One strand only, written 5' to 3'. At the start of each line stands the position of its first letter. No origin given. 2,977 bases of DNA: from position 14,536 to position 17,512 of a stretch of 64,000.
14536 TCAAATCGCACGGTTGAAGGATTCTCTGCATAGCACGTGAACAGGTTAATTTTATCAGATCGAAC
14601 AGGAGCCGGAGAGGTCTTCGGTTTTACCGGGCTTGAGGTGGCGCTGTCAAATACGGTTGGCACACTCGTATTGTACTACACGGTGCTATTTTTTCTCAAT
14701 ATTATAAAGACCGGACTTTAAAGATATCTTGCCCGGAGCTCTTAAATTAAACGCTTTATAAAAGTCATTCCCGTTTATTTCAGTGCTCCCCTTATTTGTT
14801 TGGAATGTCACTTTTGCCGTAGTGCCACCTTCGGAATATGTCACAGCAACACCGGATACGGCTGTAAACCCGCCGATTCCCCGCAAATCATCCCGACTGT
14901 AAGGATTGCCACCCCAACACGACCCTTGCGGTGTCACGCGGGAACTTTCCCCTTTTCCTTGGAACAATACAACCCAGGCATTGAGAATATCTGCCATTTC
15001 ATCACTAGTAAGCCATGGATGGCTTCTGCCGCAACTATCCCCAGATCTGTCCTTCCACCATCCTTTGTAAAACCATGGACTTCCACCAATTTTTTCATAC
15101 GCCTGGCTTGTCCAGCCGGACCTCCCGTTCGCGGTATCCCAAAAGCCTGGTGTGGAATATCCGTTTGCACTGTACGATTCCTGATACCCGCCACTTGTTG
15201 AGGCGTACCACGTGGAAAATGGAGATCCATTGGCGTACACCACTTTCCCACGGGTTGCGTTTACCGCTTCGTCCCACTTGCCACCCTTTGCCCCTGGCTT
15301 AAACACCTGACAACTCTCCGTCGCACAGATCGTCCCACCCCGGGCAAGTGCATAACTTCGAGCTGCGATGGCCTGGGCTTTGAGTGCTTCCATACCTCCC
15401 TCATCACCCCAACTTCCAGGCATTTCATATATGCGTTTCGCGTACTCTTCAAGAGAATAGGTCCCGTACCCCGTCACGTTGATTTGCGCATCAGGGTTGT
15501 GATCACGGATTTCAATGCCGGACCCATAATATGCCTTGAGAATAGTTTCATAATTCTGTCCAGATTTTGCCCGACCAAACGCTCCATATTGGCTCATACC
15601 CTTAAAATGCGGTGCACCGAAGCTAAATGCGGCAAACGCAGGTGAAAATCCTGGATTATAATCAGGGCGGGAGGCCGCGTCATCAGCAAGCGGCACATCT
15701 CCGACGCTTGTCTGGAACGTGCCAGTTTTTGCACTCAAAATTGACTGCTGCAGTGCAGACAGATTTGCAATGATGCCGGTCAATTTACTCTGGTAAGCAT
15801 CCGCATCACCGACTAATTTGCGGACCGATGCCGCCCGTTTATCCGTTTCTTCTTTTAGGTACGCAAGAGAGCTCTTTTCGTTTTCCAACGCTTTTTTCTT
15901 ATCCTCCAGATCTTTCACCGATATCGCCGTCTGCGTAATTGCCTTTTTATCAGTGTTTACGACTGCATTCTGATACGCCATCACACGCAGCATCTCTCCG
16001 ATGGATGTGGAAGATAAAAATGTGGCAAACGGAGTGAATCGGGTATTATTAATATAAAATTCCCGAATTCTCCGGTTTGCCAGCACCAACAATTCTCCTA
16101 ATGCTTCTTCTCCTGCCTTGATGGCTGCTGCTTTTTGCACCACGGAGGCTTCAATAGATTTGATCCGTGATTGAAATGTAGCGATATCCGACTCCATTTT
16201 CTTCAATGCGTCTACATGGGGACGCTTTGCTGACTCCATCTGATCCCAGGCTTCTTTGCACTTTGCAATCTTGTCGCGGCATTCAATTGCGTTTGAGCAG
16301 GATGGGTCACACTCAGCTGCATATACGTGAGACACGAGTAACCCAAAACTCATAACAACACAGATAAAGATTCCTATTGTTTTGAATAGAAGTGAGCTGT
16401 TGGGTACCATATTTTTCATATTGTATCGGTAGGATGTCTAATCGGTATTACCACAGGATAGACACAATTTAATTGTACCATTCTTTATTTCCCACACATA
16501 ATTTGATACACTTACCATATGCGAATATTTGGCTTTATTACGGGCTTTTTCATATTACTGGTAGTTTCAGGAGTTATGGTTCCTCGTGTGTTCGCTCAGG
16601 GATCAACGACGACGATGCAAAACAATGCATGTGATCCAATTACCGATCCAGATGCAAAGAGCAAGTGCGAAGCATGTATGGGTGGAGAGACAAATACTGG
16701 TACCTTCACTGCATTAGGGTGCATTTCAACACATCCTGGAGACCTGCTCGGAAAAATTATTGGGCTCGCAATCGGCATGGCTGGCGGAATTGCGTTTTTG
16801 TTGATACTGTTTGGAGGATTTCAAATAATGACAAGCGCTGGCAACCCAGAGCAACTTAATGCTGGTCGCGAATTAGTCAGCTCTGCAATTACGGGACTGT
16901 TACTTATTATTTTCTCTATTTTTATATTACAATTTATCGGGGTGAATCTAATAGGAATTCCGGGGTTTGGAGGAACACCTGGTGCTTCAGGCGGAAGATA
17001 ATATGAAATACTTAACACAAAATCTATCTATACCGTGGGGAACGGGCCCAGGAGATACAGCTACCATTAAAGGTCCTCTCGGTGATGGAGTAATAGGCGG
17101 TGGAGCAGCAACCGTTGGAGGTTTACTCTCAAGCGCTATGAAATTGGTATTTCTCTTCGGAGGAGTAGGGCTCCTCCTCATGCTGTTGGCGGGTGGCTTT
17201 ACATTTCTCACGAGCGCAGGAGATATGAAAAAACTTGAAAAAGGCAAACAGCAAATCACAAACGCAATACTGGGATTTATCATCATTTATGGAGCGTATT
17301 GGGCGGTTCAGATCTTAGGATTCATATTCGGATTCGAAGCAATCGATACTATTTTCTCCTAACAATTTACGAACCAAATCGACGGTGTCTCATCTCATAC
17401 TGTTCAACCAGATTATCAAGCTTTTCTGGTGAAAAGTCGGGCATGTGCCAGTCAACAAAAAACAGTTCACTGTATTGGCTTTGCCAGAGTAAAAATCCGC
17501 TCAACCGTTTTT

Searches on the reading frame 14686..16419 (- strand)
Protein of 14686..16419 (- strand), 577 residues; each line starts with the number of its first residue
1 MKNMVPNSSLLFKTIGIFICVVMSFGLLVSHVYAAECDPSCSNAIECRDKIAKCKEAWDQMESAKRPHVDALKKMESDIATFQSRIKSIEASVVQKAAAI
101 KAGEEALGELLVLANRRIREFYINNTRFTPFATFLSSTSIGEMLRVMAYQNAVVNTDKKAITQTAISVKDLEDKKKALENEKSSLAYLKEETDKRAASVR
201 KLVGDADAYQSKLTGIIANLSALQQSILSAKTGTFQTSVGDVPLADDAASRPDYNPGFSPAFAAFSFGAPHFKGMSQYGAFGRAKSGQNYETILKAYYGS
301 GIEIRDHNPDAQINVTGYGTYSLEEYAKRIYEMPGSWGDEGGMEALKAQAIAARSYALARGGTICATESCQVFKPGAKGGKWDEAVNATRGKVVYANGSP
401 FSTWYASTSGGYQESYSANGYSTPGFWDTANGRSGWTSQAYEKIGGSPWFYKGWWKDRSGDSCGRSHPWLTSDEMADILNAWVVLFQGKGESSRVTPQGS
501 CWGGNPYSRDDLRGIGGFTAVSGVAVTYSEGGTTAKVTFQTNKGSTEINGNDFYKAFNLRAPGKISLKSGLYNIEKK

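Call 9: search_protein_families(library=pfam, proteins=[window:14686-16419:-], max_evalue=0.01)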
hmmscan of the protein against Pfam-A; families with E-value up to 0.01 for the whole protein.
window:14686-16419:- (577 aa): 3 families
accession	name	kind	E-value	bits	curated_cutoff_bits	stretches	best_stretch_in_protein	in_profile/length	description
PF08486.15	SpoIID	-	4.7e-13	50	23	1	321-394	11-95/97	Stage II sporulation protein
PF10146.14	zf-C4H2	-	0.0042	18.1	34.5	0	49-125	31-107/240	Zinc finger-containing protein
PF24568.1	CC_PcsB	-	0.0084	16.4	27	0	115-174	16-75/75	Peptidoglycan hydrolase PcsB, coiled-coil domain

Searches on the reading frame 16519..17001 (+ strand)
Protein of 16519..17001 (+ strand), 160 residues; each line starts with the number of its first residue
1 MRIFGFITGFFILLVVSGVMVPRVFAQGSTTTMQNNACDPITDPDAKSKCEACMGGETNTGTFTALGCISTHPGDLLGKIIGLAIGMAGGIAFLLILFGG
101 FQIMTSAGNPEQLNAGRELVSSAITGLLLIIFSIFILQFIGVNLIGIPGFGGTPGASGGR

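Call 9: search_protein_families(library=pfam, proteins=[window:16519-17001:+], max_evalue=0.01)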
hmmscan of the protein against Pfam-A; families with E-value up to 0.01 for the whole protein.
window:16519-17001:+ (160 aa): 1 family
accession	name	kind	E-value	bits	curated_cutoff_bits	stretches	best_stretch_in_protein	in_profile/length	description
PF18895.5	T4SS_pilin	-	5.5e-06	26.8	26.6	1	75-140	7-71/71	Type IV secretion system pilin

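Call 33: search_protein_families(library=ncbifam, proteins=[window:16519-17001:+], max_evalue=1)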
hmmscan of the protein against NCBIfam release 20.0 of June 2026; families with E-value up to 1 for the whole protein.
window:16519-17001:+ (160 aa): 0 families

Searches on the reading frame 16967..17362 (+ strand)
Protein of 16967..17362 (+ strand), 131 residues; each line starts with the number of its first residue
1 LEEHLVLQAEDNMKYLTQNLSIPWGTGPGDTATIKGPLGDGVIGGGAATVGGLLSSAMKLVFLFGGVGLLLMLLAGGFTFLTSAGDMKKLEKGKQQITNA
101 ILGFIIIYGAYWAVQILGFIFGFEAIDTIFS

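Call 9: search_protein_families(library=pfam, proteins=[window:16967-17362:+], max_evalue=0.01)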
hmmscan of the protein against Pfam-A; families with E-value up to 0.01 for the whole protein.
window:16967-17362:+ (131 aa): 1 family
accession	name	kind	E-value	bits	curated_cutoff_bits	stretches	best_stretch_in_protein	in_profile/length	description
PF18895.5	T4SS_pilin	-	1.2e-05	25.7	26.6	1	49-108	4-62/71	Type IV secretion system pilin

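Call 33: search_protein_families(library=ncbifam, proteins=[window:16967-17362:+], max_evalue=1)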
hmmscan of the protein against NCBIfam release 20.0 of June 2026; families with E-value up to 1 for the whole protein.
window:16967-17362:+ (131 aa): 2 families
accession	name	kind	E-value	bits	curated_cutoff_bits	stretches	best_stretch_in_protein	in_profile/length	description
NF045849.1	ICE_MMCAP2_0565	equivalog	0.00069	19.2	40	1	47-110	6-69/80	Mbov_0395 family pilin-like conjugal transfer protein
NF010445.0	PRK13871.1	equivalog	0.59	10.3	211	0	80-124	27-73/135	conjugal transfer pilin TrbC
